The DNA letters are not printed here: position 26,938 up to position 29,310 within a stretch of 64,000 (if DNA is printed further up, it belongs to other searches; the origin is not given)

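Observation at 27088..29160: Secreted protein with three Met/Gly-rich repeat modules (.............-type)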

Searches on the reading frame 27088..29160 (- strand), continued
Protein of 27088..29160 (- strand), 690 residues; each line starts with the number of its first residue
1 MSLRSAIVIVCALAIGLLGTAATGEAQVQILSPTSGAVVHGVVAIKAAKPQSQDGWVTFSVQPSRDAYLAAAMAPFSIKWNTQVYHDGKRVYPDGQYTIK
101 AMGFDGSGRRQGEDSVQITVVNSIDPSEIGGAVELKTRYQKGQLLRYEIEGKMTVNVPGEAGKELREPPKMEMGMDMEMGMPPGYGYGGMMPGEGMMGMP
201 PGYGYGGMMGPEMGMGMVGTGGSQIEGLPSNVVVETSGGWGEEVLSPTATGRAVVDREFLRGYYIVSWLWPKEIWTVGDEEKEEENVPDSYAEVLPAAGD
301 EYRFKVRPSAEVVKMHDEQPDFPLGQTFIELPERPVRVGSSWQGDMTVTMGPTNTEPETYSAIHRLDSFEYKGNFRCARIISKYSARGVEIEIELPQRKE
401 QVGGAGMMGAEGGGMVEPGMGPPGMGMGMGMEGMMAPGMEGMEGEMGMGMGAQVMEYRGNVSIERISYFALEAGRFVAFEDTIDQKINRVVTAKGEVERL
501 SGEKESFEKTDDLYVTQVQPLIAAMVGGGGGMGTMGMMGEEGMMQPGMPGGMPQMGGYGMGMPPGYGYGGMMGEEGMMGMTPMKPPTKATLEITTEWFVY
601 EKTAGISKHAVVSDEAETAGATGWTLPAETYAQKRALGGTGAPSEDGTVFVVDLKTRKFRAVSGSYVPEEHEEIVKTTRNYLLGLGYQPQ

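Call 34: search_protein_families(library=pfam, alignment_id=A1, max_evalue=0.1)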
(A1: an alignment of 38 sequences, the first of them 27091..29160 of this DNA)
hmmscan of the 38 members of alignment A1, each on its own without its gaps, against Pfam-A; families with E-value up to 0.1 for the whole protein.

A. member 1, window:27091-29160:- (690 aa): 1 family
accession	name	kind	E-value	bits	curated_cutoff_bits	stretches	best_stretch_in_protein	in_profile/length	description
PF17957.7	Big_7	-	0.017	16.2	24.1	1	27-101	2-70/70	Bacterial Ig domain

B. families by the number of members that match (of 38 scanned): 9 families
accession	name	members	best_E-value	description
PF17957.7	Big_7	26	1e-06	Bacterial Ig domain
PF12863.12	DUF3821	7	0.0058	Domain of unknown function (DUF3821)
PF10648.15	Gmad2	2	0.02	Immunoglobulin-like domain of bacterial spore germination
PF12978.13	DUF3862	1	0.002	Domain of Unknown Function with PDB structure (DUF3862)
PF17648.7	Luciferase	1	0.0087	Luciferase domain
PF04355.18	BamE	1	0.022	Outer membrane protein assembly factor BamE domain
PF19077.6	Big_13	1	0.038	Bacterial Ig-like domain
PF02494.22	HYR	1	0.044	HYR domain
PF18981.6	InlK_D3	1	0.09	Internalin K domain (D3/D4)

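Call 36: fold_search(model_id=the predicted structure, library=pdb)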
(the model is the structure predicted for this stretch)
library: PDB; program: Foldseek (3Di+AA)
matches with E <= 10: 1137; with E <= 0.001: 3
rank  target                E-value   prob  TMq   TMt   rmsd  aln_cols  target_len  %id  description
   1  3pdg                  3.7e-04  1.00  0.11  0.73   3.3        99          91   23  Structures of Clostridium thermocellum CbhA fibronectin(III)-like modules (released 2011-11-23)
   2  3pe9_A                6.8e-04  1.00  0.11  0.75   2.5       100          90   23  Structures of Clostridium thermocellum CbhA fibronectin(III)-like modules (released 2011-11-23)
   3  3pdd                  7.2e-04  1.00  0.11  0.37  12.5       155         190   17  Structures of Clostridium thermocellum CbhA fibronectin(III)-like modules (released 2011-11-23)
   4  9kvu                  1.1e-03  1.00  0.11  0.73   3.1       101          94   23  Structure of B1 domain in the bifunctional enzyme CelAly (released 2026-03-18)
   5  3pe9_B                1.1e-03  1.00  0.11  0.78   2.2        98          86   22  Structures of Clostridium thermocellum CbhA fibronectin(III)-like modules (released 2011-11-23)
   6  3pe9_D                1.2e-03  1.00  0.11  0.79   2.2        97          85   22  Structures of Clostridium thermocellum CbhA fibronectin(III)-like modules (released 2011-11-23)
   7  6h03_A                1.4e-03  0.25  0.09  0.06  30.6       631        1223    8  OPEN CONFORMATION OF THE MEMBRANE ATTACK COMPLEX (released 2018-12-19)
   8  6tn6                  1.5e-03  1.00  0.10  0.14   7.9       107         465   16  X-ray structure of the endo-beta-1,4-mannanase from Thermotoga petrophila (released 2020-04-29)
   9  9u5z_E                2.5e-03  0.44  0.11  0.06  31.0       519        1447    8  C3 convertases zymogen C4b2 in activation state (released 2026-01-14)
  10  7ad7_B                3.1e-03  0.21  0.10  0.11  34.7       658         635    8  Crystal structure of human complement C5 in complex with the K8 bovine knob domain peptide. (released 2021-03-10)
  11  9sv8_B                3.1e-03  0.11  0.07  0.08  32.2       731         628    8  Herpes simplex virus 2 delta28-73 glycoprotein C ectodomain in complex with C3b (released 2025-12-10)
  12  9g93_A                7.7e-03  0.23  0.10  0.12  36.0       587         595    9  CryoET structure of the in vitro grown Bacillus anthracis Sap S-layer (released 2024-12-18)
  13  6arq_D                8.5e-03  0.28  0.10  0.20  32.8       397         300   13  Crystal structure of CD96 (D1) bound to CD155/necl-5 (D1-3) (released 2018-11-21)
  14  8cem_E                8.5e-03  0.12  0.09  0.09  31.0       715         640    7  Structure of bovine native C3, re-refinement (released 2023-04-05)
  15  5hcc_B                9.9e-03  0.10  0.08  0.09  34.7       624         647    9  Ternary complex of human Complement C5 with Ornithodoros moubata OmCI and Dermacentor andersoni RaCI3. (released 2016-03-30)
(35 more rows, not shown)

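Call 42: find_related_loci(query=A2, collection=genome_contigs, flank=6000)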
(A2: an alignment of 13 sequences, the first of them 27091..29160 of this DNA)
Query A2 (690 aa) in genome_contigs; peptide patterns used: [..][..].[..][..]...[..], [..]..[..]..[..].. (x = any residue, [..] = any of these).
130 stretches matched a pattern; 15 encode a relative of the query (tblastn E <= 1e-3); 14 distinct loci.
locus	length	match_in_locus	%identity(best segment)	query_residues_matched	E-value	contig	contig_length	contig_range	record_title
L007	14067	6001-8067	67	1-690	0e+0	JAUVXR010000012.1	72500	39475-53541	MAG: bacterium isolate CSMAG_1221 CSMAG_1221_k141_1284277_length_72500_cov_15.9954, whole genome shotgun sequence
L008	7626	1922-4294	54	1-690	5e-154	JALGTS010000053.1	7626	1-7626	MAG: Candidatus Zipacnadia bacterium isolate Meg22_1012_Bin_272 Meg22_1012_Bin_272_scaffold_33644, whole genome shotgun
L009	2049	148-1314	58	1-402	7e-151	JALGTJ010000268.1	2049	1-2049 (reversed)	MAG: Candidatus Zipacnadia bacterium isolate Meg22_1012_Bin_125 Meg22_1012_Bin_125_scaffold_188483, whole genome shotgun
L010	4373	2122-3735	50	225-690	2e-141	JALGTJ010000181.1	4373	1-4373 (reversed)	MAG: Candidatus Zipacnadia bacterium isolate Meg22_1012_Bin_125 Meg22_1012_Bin_125_scaffold_103364, whole genome shotgun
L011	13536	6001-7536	50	225-690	1e-131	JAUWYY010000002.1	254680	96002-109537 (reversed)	MAG: bacterium isolate CSMAG_2722 CSMAG_2722_k141_573090_length_254680_cov_13.8244, whole genome shotgun sequence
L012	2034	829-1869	50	227-527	2e-101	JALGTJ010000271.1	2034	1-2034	MAG: Candidatus Zipacnadia bacterium isolate Meg22_1012_Bin_125 Meg22_1012_Bin_125_scaffold_190229, whole genome shotgun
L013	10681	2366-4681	55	1-690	1e-158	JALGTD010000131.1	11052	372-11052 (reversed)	MAG: Candidatus Zipacnadia bacterium isolate Meg19_1012_Bin_454 Meg19_1012_Bin_454_scaffold_74990, whole genome shotgun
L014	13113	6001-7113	36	3-396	7e-75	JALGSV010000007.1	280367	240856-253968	MAG: Candidatus Zipacnadum vermilionense isolate AB_3033_Bin_57 AB_3033_Bin_57_scaffold_47, whole genome shotgun sequenc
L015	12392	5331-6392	38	25-396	1e-71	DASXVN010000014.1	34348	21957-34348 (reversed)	MAG TPA_asm: Armatimonadota bacterium isolate SMAG_U4746 k141_145770, whole genome shotgun sequence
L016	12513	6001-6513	66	1-169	5e-66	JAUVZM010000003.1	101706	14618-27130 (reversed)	MAG: bacterium isolate CSMAG_1268 CSMAG_1268_k141_571395_length_101706_cov_8.4017, whole genome shotgun sequence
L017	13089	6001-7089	38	8-385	5e-61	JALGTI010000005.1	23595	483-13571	MAG: Candidatus Zipacnadia bacterium isolate Meg22_1012_Bin_108 Meg22_1012_Bin_108_scaffold_5457, whole genome shotgun s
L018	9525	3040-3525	42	7-167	4e-36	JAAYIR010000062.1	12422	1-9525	MAG: candidate division WS1 bacterium isolate AS10tlH2TH_13 37912_AS10, whole genome shotgun sequence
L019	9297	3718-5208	35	3-553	3e-28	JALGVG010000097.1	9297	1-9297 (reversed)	MAG: Candidatus Zipacnadia bacterium isolate Meg22_810_Bin_187 Meg22_810_Bin_187_scaffold_25070, whole genome shotgun se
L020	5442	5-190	39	335-396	1e-9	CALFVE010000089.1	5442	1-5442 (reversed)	MAG: uncultured bacterium isolate H1_Bin_Bin_26_1_1 genome assembly, contig: c_000000345424, whole genome shotgun sequen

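Call 62: predict_structure(alignment_id=A4)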
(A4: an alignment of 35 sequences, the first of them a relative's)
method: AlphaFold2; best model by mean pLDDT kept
length: 466 residues; sequences in the alignment: 35
mean_pLDDT: 83.4   pTM: 0.76
mean pLDDT of the five models: 83.4, 82.6, 82.2, 82.1, 81.0
residues with pLDDT >= 90: 309; 70-90: 59; 50-70: 27; < 50: 71
segments of 3 or more residues with pLDDT < 50: 1-3, 376-435, 462-466
pLDDT, mean of each block of 10 residues (from residue 1): 51 55 79 95 95 97 96 95 87 96 97 97 93 96 93 96 95 95 95 96 89 91 97 83 95 98 95 94 96 95 96 88 97 96 96 91 82 56 42 41 38 40 44 48 90 92 40
secondary structure, 60 per line:
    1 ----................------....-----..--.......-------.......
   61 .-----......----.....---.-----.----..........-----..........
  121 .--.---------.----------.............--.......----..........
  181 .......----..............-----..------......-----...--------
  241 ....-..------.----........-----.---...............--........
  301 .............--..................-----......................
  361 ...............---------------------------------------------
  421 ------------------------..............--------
elements in order: H5-20 E27-30 E40-46 E54-61 E67-72 E77-81 E96-105 E111-121 E145-157 H160-166 E171-187 E192-205 E219-224 E230-232 H241-244 E259-266 E276-290 E293-313 E316-333 E339-353 H354-375 E445-458

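Call 90: list_cluster_members(proteins=[P0001, P0009, P0014, P0015, P0017, P0019, P0024, P0030, P0036, P0038])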
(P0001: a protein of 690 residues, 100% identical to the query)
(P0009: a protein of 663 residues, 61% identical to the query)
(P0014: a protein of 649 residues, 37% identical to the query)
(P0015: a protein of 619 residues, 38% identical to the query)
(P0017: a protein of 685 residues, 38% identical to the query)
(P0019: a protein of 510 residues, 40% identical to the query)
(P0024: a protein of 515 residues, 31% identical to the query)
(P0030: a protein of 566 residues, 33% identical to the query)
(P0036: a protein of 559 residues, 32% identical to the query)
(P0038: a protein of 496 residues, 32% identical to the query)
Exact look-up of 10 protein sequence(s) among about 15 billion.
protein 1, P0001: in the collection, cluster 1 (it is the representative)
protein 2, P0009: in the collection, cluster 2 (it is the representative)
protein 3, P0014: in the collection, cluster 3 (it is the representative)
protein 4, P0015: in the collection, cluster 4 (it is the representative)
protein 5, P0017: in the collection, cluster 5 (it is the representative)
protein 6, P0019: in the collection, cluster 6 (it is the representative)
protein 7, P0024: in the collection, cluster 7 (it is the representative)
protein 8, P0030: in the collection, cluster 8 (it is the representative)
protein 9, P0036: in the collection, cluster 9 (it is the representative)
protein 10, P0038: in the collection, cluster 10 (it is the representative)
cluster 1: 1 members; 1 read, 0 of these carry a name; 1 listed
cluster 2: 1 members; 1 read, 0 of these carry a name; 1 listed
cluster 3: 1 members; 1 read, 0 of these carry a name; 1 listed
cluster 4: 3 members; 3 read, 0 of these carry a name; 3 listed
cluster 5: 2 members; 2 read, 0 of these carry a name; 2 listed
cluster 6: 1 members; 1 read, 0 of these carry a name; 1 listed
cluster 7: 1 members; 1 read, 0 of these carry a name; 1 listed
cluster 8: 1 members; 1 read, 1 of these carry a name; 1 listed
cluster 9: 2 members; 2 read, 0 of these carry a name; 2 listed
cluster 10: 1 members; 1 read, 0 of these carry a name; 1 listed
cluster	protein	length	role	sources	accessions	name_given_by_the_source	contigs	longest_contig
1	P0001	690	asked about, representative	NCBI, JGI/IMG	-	-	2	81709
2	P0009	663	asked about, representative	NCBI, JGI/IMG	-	-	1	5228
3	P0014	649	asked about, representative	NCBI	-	-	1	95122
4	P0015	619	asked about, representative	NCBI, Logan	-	-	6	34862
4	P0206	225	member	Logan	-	-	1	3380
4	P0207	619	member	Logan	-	-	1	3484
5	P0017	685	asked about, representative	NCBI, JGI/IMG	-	-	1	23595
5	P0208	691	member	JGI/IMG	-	-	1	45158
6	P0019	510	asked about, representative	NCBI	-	-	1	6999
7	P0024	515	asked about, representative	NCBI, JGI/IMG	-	-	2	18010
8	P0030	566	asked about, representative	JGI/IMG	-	hypothetical protein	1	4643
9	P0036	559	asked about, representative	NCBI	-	-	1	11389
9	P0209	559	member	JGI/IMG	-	-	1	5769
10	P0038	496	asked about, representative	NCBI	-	-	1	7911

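Call 91: find_encoding_contigs(protein=P0001, flank=1000, max_places=2)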
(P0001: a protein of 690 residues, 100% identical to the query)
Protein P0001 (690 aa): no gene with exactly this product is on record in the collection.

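Call 97: search_protein_families(library=pfam, proteins=[L019:1526-2578:+], max_evalue=0.1)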
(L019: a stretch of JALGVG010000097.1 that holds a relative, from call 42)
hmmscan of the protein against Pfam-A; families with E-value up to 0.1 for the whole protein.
L019:1526-2578:+ (350 aa): 0 families
